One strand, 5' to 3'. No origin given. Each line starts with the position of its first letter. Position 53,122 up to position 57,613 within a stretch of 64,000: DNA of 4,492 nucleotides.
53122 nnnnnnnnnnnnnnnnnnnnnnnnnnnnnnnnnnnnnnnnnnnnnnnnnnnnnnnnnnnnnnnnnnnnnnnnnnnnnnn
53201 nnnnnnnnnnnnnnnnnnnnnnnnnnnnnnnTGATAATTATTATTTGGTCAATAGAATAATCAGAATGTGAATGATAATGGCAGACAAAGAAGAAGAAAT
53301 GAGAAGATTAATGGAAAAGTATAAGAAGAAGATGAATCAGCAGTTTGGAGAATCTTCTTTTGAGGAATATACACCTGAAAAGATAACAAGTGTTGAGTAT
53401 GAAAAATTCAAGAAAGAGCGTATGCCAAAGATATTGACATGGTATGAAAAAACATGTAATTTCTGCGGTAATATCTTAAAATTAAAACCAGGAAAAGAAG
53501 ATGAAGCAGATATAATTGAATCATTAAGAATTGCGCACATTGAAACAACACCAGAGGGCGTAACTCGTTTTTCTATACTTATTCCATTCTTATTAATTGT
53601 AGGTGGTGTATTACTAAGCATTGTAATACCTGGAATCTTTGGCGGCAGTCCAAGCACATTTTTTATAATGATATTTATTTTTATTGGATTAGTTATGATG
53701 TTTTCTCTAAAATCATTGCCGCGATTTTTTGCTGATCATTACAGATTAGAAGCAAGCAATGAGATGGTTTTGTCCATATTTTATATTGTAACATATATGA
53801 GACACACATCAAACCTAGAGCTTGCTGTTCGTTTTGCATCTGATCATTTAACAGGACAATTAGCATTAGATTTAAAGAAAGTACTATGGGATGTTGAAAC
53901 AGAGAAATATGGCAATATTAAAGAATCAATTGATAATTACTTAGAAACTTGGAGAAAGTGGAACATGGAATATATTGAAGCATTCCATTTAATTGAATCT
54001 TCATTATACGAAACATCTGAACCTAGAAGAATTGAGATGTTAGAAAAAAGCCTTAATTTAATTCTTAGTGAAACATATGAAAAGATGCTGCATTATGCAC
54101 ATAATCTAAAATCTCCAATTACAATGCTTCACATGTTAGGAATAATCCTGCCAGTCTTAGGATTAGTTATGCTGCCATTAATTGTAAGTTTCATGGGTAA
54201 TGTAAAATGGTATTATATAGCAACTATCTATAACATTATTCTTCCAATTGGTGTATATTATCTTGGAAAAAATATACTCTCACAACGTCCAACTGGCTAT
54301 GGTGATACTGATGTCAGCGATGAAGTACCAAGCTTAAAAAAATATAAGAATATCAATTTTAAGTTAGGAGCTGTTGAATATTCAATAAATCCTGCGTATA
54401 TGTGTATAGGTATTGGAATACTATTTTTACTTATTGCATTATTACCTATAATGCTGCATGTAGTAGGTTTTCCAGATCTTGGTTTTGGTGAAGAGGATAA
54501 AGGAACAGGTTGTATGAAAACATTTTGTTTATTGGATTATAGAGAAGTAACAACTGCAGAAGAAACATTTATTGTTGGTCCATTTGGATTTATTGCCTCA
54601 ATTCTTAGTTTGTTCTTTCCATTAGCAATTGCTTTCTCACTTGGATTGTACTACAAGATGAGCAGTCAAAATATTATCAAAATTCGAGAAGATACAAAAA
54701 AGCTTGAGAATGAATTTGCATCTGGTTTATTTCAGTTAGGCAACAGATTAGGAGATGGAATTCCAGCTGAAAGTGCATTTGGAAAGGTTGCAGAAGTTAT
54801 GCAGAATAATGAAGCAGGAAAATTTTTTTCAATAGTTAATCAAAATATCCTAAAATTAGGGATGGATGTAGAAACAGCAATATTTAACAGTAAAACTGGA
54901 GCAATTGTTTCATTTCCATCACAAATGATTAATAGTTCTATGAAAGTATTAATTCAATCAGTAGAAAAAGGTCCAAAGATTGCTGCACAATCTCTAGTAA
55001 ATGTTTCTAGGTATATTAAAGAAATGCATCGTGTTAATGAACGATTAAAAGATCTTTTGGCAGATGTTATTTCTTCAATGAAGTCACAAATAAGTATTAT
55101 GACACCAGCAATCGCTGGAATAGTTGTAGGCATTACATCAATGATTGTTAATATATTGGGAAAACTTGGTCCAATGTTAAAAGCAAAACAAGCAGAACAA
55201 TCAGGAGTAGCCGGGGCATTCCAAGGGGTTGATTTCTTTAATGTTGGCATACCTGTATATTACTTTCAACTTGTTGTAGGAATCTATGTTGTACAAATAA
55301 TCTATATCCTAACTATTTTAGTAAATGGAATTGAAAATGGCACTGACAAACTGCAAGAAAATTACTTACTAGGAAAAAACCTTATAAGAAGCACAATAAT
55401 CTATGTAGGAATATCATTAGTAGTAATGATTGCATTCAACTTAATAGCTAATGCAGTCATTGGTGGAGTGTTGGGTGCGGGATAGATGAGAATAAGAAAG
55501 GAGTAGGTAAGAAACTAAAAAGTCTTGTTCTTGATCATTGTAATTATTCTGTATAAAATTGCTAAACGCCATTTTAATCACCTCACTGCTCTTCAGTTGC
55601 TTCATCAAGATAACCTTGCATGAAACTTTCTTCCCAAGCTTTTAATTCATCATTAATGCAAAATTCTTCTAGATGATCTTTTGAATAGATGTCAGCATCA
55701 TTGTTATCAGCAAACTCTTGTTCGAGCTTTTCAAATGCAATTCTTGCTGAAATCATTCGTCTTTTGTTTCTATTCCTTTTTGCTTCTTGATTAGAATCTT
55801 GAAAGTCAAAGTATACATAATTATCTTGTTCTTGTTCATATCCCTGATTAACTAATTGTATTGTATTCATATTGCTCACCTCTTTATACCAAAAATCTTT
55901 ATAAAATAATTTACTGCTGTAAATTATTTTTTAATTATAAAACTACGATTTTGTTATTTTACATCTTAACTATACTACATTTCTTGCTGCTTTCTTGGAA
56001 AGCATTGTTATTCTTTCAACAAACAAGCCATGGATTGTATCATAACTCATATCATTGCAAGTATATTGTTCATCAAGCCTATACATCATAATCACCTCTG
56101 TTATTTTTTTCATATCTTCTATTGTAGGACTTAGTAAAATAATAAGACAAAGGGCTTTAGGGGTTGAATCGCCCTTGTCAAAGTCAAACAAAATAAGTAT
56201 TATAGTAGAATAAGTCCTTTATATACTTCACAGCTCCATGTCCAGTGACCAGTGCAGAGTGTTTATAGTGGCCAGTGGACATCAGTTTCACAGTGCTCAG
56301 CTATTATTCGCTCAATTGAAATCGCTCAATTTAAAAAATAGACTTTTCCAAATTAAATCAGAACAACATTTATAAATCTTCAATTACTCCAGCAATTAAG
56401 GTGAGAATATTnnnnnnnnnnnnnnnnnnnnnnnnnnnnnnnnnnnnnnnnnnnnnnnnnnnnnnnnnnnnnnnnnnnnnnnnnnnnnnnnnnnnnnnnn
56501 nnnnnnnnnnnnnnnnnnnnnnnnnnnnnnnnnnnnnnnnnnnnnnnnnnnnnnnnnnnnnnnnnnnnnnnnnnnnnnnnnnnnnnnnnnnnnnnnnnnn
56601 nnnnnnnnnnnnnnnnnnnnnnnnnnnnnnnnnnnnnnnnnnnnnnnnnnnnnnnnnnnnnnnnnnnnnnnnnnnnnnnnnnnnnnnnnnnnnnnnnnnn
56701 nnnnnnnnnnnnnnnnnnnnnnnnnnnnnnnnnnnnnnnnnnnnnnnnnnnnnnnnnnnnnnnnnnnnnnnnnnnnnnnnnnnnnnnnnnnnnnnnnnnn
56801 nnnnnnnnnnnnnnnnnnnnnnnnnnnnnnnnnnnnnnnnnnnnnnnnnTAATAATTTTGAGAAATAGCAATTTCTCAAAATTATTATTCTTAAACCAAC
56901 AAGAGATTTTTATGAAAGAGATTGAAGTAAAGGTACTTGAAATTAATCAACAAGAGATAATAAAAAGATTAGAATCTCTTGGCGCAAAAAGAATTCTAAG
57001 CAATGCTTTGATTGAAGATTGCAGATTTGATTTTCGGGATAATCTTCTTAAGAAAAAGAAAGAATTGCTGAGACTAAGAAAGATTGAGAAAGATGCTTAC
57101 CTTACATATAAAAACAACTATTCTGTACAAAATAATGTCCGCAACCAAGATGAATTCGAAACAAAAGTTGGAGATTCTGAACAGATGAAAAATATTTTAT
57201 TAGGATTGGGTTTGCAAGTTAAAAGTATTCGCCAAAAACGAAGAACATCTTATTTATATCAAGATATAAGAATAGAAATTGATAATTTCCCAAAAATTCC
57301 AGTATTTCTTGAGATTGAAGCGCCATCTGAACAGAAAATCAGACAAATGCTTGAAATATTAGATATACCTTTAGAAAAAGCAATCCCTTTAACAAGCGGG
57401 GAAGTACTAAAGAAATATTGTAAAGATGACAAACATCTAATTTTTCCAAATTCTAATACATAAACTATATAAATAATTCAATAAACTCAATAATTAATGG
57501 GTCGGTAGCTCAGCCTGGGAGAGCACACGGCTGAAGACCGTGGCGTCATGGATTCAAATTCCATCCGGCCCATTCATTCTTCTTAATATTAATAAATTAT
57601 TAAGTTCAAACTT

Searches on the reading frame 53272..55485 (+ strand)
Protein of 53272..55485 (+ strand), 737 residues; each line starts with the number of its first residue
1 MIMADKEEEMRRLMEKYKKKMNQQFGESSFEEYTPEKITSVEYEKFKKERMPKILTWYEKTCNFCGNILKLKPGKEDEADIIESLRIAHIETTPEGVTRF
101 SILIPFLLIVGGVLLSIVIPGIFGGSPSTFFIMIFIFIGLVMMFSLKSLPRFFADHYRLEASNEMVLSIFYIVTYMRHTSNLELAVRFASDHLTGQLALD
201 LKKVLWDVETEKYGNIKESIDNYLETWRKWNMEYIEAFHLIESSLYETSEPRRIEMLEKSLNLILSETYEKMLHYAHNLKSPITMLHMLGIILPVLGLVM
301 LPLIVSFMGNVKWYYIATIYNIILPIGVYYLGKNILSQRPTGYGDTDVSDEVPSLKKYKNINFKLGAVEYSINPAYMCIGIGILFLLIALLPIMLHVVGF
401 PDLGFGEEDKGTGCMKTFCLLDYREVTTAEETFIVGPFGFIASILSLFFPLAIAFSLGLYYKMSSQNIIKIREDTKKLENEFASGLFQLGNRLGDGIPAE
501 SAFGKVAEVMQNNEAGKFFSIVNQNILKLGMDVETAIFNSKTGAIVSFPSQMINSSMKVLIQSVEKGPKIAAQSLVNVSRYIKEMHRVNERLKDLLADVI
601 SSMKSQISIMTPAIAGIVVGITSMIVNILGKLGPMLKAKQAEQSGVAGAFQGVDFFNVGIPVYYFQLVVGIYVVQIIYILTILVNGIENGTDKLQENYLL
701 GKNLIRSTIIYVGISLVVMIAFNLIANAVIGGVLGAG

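Call 15: search_protein_families(library=pfam, proteins=[window:53272-55485:+], max_evalue=0.01)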
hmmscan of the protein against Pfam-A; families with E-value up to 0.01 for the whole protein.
window:53272-55485:+ (737 aa): 1 family
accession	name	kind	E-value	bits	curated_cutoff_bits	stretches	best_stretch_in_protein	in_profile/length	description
PF07377.18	DUF1493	-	0.008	17.3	21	0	6-50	42-84/108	Protein of unknown function (DUF1493)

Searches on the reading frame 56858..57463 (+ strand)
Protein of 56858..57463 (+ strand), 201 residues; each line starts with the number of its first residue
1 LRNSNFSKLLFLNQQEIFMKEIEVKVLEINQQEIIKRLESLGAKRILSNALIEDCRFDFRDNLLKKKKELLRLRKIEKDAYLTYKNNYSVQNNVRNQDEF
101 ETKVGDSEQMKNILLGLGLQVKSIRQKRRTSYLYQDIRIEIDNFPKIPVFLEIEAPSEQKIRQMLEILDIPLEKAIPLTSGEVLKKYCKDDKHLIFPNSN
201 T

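Call 89: search_protein_families(library=pfam, proteins=[window:56858-57463:+], max_evalue=0.001)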
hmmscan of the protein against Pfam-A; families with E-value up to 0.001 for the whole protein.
window:56858-57463:+ (201 aa): 1 family
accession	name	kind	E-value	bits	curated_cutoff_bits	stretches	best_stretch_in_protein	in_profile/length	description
PF01928.26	CYTH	-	2.5e-16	60.4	23.2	1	19-167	1-159/179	CYTH domain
